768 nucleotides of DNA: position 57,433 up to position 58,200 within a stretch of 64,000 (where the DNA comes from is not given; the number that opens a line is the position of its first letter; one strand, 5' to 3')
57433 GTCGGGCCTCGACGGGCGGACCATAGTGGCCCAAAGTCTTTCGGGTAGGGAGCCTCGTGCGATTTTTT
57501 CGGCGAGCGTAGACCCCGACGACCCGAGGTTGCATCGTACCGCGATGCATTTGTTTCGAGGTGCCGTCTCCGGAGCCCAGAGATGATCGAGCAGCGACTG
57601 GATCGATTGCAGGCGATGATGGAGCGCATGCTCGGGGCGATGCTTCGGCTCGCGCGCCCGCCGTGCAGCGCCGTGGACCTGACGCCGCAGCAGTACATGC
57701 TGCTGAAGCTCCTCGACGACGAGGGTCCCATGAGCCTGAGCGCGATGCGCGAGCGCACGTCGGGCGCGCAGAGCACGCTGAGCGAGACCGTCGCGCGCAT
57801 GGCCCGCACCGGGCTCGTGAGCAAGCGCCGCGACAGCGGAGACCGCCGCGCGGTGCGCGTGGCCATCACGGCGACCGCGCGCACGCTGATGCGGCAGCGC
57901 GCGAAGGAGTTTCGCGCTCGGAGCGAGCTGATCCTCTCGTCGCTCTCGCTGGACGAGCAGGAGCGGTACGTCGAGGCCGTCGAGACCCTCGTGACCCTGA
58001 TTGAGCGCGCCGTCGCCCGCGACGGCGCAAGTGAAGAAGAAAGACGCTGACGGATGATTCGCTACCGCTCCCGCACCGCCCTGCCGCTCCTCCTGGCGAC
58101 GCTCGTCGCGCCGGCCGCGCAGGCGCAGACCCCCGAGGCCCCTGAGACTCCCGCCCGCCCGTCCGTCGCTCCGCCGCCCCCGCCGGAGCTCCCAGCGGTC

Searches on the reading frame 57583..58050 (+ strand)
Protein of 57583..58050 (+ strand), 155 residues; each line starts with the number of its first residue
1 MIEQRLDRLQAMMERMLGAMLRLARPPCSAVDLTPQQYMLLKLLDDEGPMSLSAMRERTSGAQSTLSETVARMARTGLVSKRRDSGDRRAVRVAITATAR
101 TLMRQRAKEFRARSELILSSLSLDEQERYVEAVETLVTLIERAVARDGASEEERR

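Call 26: search_protein_families(library=pfam, proteins=[window:57583-58050:+], max_evalue=0.001)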
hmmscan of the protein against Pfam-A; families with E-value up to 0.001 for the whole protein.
window:57583-58050:+ (155 aa): 6 families
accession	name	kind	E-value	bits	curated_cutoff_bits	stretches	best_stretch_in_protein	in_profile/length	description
PF01047.28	MarR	-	1e-11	45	24.6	1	33-91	1-59/59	MarR family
PF12802.13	MarR_2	-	2.9e-10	40.6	27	1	32-90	2-61/61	MarR family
PF13463.12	HTH_27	-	1.2e-08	35.5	22.2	1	33-98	1-67/68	Winged helix DNA-binding domain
PF22381.2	Staph_reg_Sar_Rot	-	1.7e-06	28.5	27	1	26-104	5-83/85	Transcriptional regulator SarA/Rot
PF25212.1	HVO_A0114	-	2.4e-06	27.7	27.6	1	33-91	20-77/84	HVO_A0114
PF12840.13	HTH_20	-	0.00015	22.1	27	1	37-80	6-49/51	Helix-turn-helix domain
